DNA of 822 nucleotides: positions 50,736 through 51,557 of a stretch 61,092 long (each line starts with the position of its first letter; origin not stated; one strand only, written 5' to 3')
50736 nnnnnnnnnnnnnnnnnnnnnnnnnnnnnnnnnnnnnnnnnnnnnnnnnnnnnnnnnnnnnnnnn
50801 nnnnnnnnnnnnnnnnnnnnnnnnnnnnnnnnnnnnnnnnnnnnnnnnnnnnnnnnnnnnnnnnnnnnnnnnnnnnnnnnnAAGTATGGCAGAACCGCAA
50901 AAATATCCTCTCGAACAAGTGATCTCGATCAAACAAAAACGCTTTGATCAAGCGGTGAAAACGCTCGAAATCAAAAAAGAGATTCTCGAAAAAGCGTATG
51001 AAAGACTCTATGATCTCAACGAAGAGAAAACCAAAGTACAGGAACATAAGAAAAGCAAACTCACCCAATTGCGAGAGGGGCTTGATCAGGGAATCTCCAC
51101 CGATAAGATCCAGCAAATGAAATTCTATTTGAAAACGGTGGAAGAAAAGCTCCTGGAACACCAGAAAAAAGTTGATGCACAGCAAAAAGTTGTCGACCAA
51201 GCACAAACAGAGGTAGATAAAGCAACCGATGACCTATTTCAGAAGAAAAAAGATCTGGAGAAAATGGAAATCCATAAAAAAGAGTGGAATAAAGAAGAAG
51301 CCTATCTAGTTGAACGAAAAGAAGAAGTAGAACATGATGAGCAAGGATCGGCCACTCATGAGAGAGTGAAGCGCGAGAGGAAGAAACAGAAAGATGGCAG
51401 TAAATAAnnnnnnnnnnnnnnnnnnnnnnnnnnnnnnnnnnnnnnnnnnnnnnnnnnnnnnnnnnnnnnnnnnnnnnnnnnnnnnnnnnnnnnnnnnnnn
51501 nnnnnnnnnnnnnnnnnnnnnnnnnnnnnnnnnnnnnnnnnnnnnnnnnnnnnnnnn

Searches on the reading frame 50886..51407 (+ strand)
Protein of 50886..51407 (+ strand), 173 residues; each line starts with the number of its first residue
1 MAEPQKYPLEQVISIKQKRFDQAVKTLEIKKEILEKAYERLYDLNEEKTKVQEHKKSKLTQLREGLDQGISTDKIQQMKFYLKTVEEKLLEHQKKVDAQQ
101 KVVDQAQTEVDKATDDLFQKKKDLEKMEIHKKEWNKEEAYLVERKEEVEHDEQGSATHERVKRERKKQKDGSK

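Call 6: search_protein_families(library=pfam, proteins=[window:50886-51407:+], max_evalue=0.01)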
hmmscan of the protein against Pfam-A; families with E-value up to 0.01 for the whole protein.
window:50886-51407:+ (173 aa): 2 families
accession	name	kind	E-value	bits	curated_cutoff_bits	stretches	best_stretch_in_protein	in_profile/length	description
PF16789.10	YscO-like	-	4.7e-37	127.9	27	1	6-163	3-160/161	YscO-like protein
PF02050.21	FliJ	-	0.0017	19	28.4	0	23-152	3-117/123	Flagellar FliJ protein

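Call 14: find_homologous_proteins(query=window:50886-51404:+, max_evalue=0.00001)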
Query window:50886-51404:+ (173 aa): 252 proteins with E <= 0.00001 among 322 candidates; the best 120 are listed.
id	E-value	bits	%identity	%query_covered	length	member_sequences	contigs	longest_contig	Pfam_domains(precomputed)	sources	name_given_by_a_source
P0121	5.9e-97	340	100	100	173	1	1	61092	PF02050.23,PF16789.11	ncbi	-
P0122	5.1e-68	246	76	99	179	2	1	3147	PF02050.23,PF16789.11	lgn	-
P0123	4.0e-66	240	71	99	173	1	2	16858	PF02050.23,PF16789.11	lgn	-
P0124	9.2e-66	239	70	99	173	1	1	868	PF02050.23,PF16789.11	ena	-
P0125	4.9e-65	236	71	100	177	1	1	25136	PF02050.23,PF16789.11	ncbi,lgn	-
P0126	6.7e-65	236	71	100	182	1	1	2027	PF16789.11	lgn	-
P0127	2.6e-64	234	72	97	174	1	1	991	PF02050.23,PF16789.11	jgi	jgi:cation transport regulator ChaC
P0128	3.7e-64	234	70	99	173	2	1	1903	PF02050.23,PF16789.11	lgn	-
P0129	6.1e-64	233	73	95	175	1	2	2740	PF02050.23,PF16789.11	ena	-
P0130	3.5e-63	230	70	99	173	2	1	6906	PF02050.23,PF16789.11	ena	-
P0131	3.6e-63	230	70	96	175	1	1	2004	PF02050.23,PF16789.11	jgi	jgi:flagellar biosynthesis chaperone FliJ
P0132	2.3e-62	228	70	96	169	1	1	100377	PF02050.23,PF16789.11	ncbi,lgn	-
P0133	4.2e-62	227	70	96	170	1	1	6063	PF02050.23,PF16789.11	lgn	-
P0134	7.0e-62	226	69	99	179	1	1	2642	PF02050.23,PF16789.11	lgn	-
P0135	1.0e-61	226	72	96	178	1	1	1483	PF02050.23,PF16789.11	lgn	-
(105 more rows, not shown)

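Call 16: find_related_loci(query=A1, collection=genome_contigs, flank=6000)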
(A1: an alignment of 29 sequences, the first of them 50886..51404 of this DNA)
Query A1 (173 aa) in genome_contigs; peptide patterns used: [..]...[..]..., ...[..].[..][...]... (x = any residue, [..] = any of these).
292 stretches matched a pattern; 97 encode a relative of the query (tblastn E <= 1e-3); the best 80 are kept; 80 distinct loci.
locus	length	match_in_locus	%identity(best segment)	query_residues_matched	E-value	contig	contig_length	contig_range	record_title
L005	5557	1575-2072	67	1-166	6e-70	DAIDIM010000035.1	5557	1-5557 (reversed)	MAG TPA_asm: Chlamydiae bacterium isolate clean362 k141_1392057, whole genome shotgun sequence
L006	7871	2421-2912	70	1-164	1e-66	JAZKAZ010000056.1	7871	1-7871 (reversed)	MAG: Chlamydiota bacterium isolate ADI_H3L2_1_122_18_3-bin054_1 ADIH3L21_B054_1_000000000056, whole genome shotgun seque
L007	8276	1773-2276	66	1-168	3e-66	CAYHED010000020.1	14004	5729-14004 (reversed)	MAG TPA_asm: uncultured bacterium isolate ERP119702_co1_242 genome assembly, contig: NODE_5323_length_14004_cov_4.154993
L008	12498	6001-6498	70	1-166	2e-66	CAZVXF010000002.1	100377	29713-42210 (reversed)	MAG TPA_asm: uncultured bacterium isolate SRP200132_co1_420 genome assembly, contig: NODE_225_length_100377_cov_17.16045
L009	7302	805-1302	66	1-166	1e-65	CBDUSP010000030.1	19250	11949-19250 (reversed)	MAG TPA_asm: uncultured bacterium isolate SRR22302347_binner123_Refined_34 genome assembly, contig: ERZ25073594.780, who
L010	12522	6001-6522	66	1-171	8e-65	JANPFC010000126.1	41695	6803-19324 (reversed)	MAG: Chlamydiota bacterium isolate VAR_78_metabat_106 VAR_78_k141_1127866, whole genome shotgun sequence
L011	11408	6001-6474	69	1-158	2e-64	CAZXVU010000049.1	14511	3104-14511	MAG TPA_asm: uncultured bacterium isolate SRP200132_co1_523 genome assembly, contig: NODE_7289_length_14511_cov_9.233951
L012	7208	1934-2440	66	1-169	2e-64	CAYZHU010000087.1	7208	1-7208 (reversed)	MAG TPA_asm: uncultured bacterium isolate SRP200132_co1_73 genome assembly, contig: NODE_19258_length_7208_cov_5.883406,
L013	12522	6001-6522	65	1-171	5e-64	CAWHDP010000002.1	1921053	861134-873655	MAG: uncultured Chlamydiae bacterium isolate MFD04780.bin.1.32 genome assembly, contig: contig_180, whole genome shotgun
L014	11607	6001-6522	65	1-171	3e-63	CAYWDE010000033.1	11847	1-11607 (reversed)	MAG TPA_asm: uncultured bacterium isolate SRP302895_co1_246 genome assembly, contig: NODE_10660_length_11847_cov_3.92690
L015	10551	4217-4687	68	2-158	3e-63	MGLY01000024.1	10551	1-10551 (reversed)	MAG: Chlamydiae bacterium RIFCSPHIGHO2_12_FULL_49_9 rifcsphigho2_12_scaffold_20496, whole genome shotgun sequence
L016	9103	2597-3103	65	1-169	3e-63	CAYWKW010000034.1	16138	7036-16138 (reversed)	MAG TPA_asm: uncultured bacterium isolate SRP200132_co2_218 genome assembly, contig: NODE_2961_length_16138_cov_11.02891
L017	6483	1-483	67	4-164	7e-63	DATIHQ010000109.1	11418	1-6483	MAG TPA_asm: Chlamydiales bacterium isolate SMAG_U15642 k141_230610, whole genome shotgun sequence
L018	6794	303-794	65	1-164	1e-62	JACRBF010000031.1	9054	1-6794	MAG: Chlamydiia bacterium isolate NC_groundwater_1613_Pr3_B-0.1um_48_32 SR-2_scaffold_141_1905198, whole genome shotgun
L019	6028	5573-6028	69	1-152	9e-63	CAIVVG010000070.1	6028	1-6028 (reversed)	MAG: uncultured Chlamydiae bacterium isolate Umea1_bin-1462 genome assembly, contig: bin-1462:070/217, whole genome shot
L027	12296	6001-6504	63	1-168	2e-60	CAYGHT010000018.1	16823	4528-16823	MAG TPA_asm: uncultured bacterium isolate ERP113451_co3_56 genome assembly, contig: NODE_2547_length_16823_cov_7.173366,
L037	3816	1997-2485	62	7-169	1e-56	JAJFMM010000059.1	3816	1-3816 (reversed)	MAG: Chlamydiae bacterium isolate OFTM30 OFTM30_58, whole genome shotgun sequence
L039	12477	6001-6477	65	7-165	1e-56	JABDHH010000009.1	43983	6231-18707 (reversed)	MAG: Chlamydiae bacterium isolate BWOrgControl_Nextera85_MAG2 3300021041.a:Ga0206877_10035, whole genome shotgun sequenc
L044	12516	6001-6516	56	1-169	5e-53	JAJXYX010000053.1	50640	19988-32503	MAG: bacterium isolate BP7.bin23 NODE_814_length_50640_cov_3.380872, whole genome shotgun sequence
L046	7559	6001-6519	56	1-170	1e-52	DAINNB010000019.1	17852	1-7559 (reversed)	MAG TPA_asm: Chlamydiales bacterium isolate CTOTU1218 NODE_1969_length_17852_cov_6.427937, whole genome shotgun sequence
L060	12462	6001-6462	51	5-158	7e-34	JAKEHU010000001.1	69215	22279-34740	MAG: Chlamydiae bacterium isolate PMV_8.15 PMV_8.15.k101_17558, whole genome shotgun sequence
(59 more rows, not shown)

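Call 45: find_encoding_contigs(protein=P0122, flank=10000, max_places=2)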
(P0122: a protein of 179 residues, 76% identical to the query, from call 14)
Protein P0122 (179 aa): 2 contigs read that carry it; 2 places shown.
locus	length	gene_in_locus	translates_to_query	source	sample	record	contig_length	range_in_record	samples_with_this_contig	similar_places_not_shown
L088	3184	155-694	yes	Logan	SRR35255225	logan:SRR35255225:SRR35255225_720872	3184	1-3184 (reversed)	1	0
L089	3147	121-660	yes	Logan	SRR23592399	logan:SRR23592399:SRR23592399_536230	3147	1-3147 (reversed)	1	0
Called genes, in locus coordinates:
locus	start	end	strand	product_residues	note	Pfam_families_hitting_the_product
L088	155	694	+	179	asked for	PF02050:FliJ (faint), PF16789:YscO-like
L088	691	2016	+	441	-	-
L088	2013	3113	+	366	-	PF28396:SepQ_C, PF01052:FliMN_C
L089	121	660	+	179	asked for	PF02050:FliJ (faint), PF16789:YscO-like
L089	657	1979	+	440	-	-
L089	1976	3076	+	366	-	PF28396:SepQ_C, PF01052:FliMN_C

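Call 46: find_encoding_contigs(protein=P0123, flank=10000, max_places=2)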
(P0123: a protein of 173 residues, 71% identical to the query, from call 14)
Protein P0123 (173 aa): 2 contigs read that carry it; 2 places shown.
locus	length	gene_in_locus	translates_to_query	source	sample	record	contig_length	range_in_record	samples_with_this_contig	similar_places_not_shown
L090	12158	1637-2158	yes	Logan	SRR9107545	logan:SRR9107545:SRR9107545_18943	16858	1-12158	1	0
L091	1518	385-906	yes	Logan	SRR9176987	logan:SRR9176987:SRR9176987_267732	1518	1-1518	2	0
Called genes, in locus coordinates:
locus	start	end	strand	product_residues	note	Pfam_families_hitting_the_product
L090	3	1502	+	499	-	?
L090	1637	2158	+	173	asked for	PF02050:FliJ (weak), PF16789:YscO-like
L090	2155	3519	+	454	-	-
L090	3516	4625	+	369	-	PF28396:SepQ_C, PF01052:FliMN_C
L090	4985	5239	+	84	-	-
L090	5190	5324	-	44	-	-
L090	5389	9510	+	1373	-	PF21305:type_II_gspD_N0 (weak), PF03958:Secretin_N (weak), PF00263:Secretin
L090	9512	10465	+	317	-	-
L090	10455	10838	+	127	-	PF01809:YidD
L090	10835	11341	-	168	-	PF05150:Legionella_OMP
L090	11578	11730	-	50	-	-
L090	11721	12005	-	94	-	-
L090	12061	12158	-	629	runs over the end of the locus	PF27525:LAM55_pectate-like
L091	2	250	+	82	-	?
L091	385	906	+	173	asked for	PF02050:FliJ (weak), PF16789:YscO-like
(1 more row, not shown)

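Call 58: search_protein_families(library=pfam, proteins=[L060:691-2343:+, L060:2285-5953:+, L015:1545-2912:-, L016:762-1667:-, L016:151-774:-, L037:662-1924:+, L039:5185-5925:+, L008:4907-5908:+], max_evalue=0.001)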
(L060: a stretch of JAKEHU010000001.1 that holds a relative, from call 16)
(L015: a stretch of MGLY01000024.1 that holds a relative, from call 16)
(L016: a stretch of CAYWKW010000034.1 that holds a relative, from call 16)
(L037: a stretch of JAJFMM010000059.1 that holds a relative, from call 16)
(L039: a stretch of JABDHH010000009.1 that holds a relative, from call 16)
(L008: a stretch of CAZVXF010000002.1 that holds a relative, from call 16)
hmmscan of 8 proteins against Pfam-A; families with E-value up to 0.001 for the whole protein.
L060:691-2343:+ (550 aa): 2 families
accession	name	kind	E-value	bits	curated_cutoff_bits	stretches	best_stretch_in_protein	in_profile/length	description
PF03865.19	ShlB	-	5.6e-24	85.6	22.7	1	188-509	1-310/311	Haemolysin secretion/activation protein ShlB/FhaC/HecB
PF01103.29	Omp85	-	2.3e-08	34.4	24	1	392-529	155-309/325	Omp85 superfamily domain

L060:2285-5953:+ (1222 aa): 1 family
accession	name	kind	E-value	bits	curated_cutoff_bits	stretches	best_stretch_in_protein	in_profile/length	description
PF05860.19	TPS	-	3.4e-22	80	33.5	1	51-306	16-248/252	TPS secretion domain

L015:1545-2912:- (455 aa): 2 families
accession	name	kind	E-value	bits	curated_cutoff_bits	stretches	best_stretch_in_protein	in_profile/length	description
PF13749.12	HATPase_c_4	-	7.5e-26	90.4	26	1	296-382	1-89/89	Putative ATP-dependent DNA helicase recG C-terminal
PF04326.19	SLFN_AlbA_2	-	9.2e-24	84.7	25.3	1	17-132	1-117/118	Schlafen, AlbA_2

L016:762-1667:- (301 aa): 1 family
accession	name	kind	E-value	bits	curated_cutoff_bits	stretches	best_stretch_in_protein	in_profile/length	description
PF07804.18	HipA_C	-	9.5e-18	65.1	30.5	1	63-219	5-172/213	HipA-like C-terminal domain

L016:151-774:- (207 aa): 1 family
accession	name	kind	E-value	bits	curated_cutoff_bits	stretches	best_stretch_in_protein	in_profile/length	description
PF13657.11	Couple_hipA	-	1.4e-09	38.8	22.5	1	20-109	8-93/99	HipA N-terminal domain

L037:662-1924:+ (420 aa): 0 families

L039:5185-5925:+ (246 aa): 0 families

L008:4907-5908:+ (333 aa): 0 families

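Call 68: search_protein_families(library=pfam, proteins=[L044:129-2693:+, L044:2745-3941:+, L044:4083-4850:-, L044:4922-5698:-, L046:32-1216:+, L027:2567-4501:-, L027:858-2318:-, L005:161-1234:+, L011:4301-5827:-, L090:3-1502:+], max_evalue=0.001)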
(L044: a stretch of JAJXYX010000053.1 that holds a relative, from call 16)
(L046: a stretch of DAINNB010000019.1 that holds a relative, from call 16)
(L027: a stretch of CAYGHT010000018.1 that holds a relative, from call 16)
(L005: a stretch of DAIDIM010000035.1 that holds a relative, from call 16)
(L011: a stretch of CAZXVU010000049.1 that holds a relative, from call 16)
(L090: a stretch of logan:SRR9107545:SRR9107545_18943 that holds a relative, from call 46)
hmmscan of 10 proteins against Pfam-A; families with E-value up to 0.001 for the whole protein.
L044:129-2693:+ (854 aa): 1 family
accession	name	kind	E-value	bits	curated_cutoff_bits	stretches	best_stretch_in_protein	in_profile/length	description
PF00343.26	Phosphorylase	-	6.9e-269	894.4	27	1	107-826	2-713/713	Carbohydrate phosphorylase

L044:2745-3941:+ (398 aa): 7 families
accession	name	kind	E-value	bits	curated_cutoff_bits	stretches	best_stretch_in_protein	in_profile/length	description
PF13173.12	AAA_14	-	3.2e-27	95.5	27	1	32-155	2-128/129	AAA domain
PF13635.12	DUF4143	-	8.4e-09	35.8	28.1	1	222-316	3-96/160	Domain of unknown function (DUF4143)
PF01637.24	ATPase_2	-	4.2e-05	23.9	33.2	0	38-68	26-56/225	ATPase domain predominantly from Archaea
PF01022.26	HTH_5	-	6e-05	23.3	22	1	239-282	6-46/47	Bacterial regulatory protein, arsR family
PF00004.35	AAA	-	9.5e-05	23.3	21.2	1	37-102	3-69/131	ATPase family associated with various cellular activities (AAA)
PF13401.12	AAA_22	-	0.00056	20.7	27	0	34-58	7-31/130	AAA domain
PF13479.12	AAA_24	-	0.00074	19.8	27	0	37-105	7-80/195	AAA domain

L044:4083-4850:- (255 aa): 1 family
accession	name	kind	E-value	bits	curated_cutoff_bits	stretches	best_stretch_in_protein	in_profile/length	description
PF00497.25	SBP_bac_3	-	2e-16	60.4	26.4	1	39-253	2-129/132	Bacterial extracellular solute-binding proteins, family 3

L044:4922-5698:- (258 aa): 0 families

L046:32-1216:+ (394 aa): 1 family
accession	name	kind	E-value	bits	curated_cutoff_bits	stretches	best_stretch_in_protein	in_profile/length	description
PF01384.25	PHO4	-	1.2e-94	317.6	33.7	1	3-379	61-350/350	Phosphate transporter family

L027:2567-4501:- (644 aa): 2 families
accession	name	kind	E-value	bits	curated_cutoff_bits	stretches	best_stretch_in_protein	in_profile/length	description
PF00884.28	Sulfatase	-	9.6e-21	74.8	25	1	277-558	1-299/301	Sulfatase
PF01663.27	Phosphodiest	-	0.00085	19.4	23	0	468-508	183-223/342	Type I phosphodiesterase / nucleotide pyrophosphatase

L027:858-2318:- (486 aa): 3 families
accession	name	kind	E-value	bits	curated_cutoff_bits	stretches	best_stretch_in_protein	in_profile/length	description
PF13520.12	AA_permease_2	-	2.2e-53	182.1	27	1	29-449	1-405/427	Amino acid permease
PF00324.27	AA_permease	-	1.1e-36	127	24.6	1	33-454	1-423/470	Amino acid permease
PF13906.12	AA_permease_C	-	1.3e-13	51.2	27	1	428-478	1-51/51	C-terminus of AA_permease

L005:161-1234:+ (357 aa): 1 family
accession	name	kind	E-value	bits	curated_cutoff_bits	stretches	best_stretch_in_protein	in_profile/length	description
PF15327.11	Tankyrase_bdg_C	-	0.00034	21.5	27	1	31-136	6-100/167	Tankyrase binding protein C terminal domain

L011:4301-5827:- (508 aa): 0 families

L090:3-1502:+ (499 aa): 0 families
